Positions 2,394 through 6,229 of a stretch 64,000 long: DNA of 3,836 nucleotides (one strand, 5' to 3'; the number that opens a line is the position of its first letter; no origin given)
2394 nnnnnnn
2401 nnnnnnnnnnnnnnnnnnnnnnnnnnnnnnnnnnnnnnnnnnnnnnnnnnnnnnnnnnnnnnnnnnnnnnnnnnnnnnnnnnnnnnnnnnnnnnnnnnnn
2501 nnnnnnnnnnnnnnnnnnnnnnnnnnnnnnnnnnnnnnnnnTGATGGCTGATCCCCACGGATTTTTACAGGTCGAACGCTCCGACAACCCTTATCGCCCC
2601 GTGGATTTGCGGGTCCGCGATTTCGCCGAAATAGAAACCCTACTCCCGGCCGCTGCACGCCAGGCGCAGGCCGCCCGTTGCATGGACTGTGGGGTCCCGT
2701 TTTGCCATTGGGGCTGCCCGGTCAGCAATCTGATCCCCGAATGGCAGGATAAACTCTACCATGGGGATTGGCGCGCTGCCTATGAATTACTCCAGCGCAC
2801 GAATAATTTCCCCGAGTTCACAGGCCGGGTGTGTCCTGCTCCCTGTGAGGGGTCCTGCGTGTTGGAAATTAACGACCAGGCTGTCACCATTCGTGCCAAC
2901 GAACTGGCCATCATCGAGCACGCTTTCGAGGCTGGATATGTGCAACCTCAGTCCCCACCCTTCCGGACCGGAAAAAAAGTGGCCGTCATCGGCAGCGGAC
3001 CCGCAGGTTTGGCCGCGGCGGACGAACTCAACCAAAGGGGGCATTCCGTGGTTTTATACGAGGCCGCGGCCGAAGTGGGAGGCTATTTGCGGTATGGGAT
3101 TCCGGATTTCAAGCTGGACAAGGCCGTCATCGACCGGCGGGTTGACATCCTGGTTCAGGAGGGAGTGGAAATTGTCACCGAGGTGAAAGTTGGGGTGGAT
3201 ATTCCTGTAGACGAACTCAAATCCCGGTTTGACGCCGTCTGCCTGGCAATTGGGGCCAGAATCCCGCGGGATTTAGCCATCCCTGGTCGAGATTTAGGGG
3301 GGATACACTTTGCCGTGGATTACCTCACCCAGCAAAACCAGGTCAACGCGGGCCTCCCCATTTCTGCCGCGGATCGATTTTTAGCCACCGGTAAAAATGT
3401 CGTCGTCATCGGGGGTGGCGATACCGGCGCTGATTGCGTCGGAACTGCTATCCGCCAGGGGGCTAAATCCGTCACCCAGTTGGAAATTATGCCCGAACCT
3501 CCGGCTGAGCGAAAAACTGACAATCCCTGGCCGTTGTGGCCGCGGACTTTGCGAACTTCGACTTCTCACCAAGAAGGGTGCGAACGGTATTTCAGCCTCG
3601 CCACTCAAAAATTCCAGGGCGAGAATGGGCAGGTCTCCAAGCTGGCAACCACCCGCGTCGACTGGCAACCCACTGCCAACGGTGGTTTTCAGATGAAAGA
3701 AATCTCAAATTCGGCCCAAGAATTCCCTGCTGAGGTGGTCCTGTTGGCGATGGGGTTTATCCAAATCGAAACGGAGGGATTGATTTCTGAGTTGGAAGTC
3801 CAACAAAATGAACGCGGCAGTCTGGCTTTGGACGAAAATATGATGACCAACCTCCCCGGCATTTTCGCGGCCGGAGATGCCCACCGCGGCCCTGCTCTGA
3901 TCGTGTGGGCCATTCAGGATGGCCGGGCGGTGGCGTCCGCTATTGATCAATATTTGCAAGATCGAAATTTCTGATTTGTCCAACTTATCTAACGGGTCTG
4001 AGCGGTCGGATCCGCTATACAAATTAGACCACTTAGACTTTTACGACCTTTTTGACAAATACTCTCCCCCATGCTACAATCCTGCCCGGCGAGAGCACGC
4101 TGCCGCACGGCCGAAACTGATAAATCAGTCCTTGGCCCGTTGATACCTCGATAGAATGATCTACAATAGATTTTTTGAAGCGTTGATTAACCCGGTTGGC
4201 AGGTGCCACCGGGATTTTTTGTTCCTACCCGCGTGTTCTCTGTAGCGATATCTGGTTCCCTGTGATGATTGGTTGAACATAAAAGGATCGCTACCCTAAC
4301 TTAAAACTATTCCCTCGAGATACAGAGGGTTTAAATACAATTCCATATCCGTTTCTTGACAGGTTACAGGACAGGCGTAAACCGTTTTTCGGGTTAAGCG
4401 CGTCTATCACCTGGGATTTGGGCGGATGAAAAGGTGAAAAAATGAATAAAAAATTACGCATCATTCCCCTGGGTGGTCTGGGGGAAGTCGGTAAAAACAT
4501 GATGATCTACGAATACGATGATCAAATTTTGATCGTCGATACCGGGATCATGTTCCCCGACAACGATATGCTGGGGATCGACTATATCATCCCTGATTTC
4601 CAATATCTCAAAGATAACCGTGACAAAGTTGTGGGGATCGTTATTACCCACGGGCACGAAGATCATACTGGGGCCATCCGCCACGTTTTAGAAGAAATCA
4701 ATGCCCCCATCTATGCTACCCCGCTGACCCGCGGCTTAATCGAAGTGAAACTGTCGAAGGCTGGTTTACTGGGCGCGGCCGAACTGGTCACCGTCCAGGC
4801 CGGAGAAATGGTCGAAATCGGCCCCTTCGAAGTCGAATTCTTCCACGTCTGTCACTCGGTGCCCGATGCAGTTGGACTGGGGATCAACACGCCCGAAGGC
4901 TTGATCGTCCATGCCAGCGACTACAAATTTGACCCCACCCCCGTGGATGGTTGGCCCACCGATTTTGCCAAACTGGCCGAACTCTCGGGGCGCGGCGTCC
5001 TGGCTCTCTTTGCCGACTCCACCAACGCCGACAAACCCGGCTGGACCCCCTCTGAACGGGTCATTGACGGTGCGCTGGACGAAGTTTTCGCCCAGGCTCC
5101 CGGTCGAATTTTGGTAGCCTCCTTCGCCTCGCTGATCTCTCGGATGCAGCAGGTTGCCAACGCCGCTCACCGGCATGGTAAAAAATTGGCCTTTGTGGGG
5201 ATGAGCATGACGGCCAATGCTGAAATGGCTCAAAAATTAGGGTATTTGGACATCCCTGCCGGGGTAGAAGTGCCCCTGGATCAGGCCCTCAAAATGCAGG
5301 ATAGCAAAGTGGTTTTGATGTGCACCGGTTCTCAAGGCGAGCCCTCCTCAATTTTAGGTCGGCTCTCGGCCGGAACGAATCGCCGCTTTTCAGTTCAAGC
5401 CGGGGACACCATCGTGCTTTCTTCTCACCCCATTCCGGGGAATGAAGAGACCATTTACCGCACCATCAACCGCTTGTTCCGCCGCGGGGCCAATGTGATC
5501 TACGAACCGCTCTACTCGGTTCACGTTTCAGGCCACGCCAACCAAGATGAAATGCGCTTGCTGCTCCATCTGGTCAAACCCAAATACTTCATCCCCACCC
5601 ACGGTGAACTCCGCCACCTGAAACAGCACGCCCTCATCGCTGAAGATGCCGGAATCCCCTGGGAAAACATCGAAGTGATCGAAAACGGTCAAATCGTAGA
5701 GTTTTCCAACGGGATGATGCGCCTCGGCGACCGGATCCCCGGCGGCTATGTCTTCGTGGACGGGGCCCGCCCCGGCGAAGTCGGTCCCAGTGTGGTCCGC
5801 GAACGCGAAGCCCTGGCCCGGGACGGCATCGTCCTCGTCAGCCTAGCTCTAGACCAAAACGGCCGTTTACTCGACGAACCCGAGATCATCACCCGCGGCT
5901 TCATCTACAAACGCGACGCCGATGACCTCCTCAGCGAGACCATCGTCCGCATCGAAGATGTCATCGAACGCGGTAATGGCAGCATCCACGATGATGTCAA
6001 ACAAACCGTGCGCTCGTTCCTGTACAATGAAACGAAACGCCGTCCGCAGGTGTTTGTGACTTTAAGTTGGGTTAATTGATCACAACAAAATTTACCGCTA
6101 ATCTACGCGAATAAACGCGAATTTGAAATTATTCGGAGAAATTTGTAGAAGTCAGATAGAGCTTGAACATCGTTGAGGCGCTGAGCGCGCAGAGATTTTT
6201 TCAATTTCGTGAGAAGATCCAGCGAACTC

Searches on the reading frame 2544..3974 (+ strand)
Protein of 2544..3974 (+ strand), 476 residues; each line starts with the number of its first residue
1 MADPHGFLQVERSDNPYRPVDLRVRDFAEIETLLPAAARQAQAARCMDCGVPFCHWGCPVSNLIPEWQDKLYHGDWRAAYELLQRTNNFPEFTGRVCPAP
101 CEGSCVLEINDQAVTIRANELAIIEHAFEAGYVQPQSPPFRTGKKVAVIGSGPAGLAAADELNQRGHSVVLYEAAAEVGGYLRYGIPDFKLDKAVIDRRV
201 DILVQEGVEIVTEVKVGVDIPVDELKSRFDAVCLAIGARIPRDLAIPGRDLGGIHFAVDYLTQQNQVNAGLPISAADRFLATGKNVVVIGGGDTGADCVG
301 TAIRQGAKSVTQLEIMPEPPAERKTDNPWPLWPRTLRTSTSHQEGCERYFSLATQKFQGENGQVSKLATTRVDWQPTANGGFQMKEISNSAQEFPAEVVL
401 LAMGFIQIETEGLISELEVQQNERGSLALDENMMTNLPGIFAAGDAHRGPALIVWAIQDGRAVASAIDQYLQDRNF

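Call 85: search_protein_families(library=pfam, proteins=[window:2544-3974:+])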
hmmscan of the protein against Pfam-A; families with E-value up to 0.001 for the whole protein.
window:2544-3974:+ (476 aa): 14 families
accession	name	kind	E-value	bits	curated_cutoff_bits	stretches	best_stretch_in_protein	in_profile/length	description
PF07992.20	Pyr_redox_2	-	7.3e-31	108.1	26.1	1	144-460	1-291/291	Pyridine nucleotide-disulphide oxidoreductase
PF14691.11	Fer4_20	-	1.4e-24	86.5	25.8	1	24-129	2-110/113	Dihydroprymidine dehydrogenase domain II, 4Fe-4S cluster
PF13738.12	Pyr_redox_3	-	1.8e-08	34.4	30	0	281-444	162-305/305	Pyridine nucleotide-disulphide oxidoreductase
PF13450.12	NAD_binding_8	-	2.4e-08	34.6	21.9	1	148-183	1-36/68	NAD(P)-binding Rossmann-like domain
PF00070.33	Pyr_redox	-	9.7e-08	32.9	22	0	145-213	1-60/82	Pyridine nucleotide-disulphide oxidoreductase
PF03486.20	HI0933_like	-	2.7e-07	30.7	50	1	145-179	2-36/244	HI0933-like protein Rossmann domain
PF01593.30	Amino_oxidase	-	5.4e-07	29.7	19.8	1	154-180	2-28/443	Flavin containing amine oxidoreductase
PF00890.30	FAD_binding_2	-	2.3e-05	24.2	20.4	1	146-181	2-37/414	FAD binding domain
PF01266.30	DAO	-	2.7e-05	24.3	27.9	1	145-179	1-35/353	FAD dependent oxidoreductase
PF12831.13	FAD_oxidored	-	7.3e-05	22.7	27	1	146-183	2-39/416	FAD dependent oxidoreductase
PF01494.25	FAD_binding_3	-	0.00032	20.5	22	1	145-176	3-34/349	FAD binding domain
PF01262.27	AlaDh_PNT_C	-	0.00033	20.6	23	0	145-179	30-64/214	Alanine dehydrogenase/PNT, C-terminal domain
PF01134.28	GIDA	-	0.00061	19.4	22.1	0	145-173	1-29/391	Glucose inhibited division protein A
PF13241.12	NAD_binding_7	-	0.00065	20.7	22.1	0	282-308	6-32/104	Putative NAD(P)-binding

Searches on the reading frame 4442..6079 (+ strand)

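Call 85: search_protein_families(library=pfam, proteins=[window:4442-6079:+])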
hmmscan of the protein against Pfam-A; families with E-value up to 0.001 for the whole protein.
window:4442-6079:+ (545 aa): 5 families
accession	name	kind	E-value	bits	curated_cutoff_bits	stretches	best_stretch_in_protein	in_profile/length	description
PF22505.1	RNase_J_b_CASP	-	2.3e-43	147.4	27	1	221-345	2-126/126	Ribonuclease J, beta-CASP domain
PF17770.6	RNase_J_C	-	9.7e-19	68.7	23.8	1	451-541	1-99/102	Ribonuclease J C-terminal domain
PF07521.17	RMMBL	-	6.9e-11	42.4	21.6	1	357-405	8-58/63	Zn-dependent metallo-hydrolase RNA specificity domain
PF00753.33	Lactamase_B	-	9.2e-11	42.5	22.7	1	14-96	2-77/196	Metallo-beta-lactamase superfamily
PF12706.13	Lactamase_B_2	-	5.5e-10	39.6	27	1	58-162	26-144/200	Beta-lactamase superfamily domain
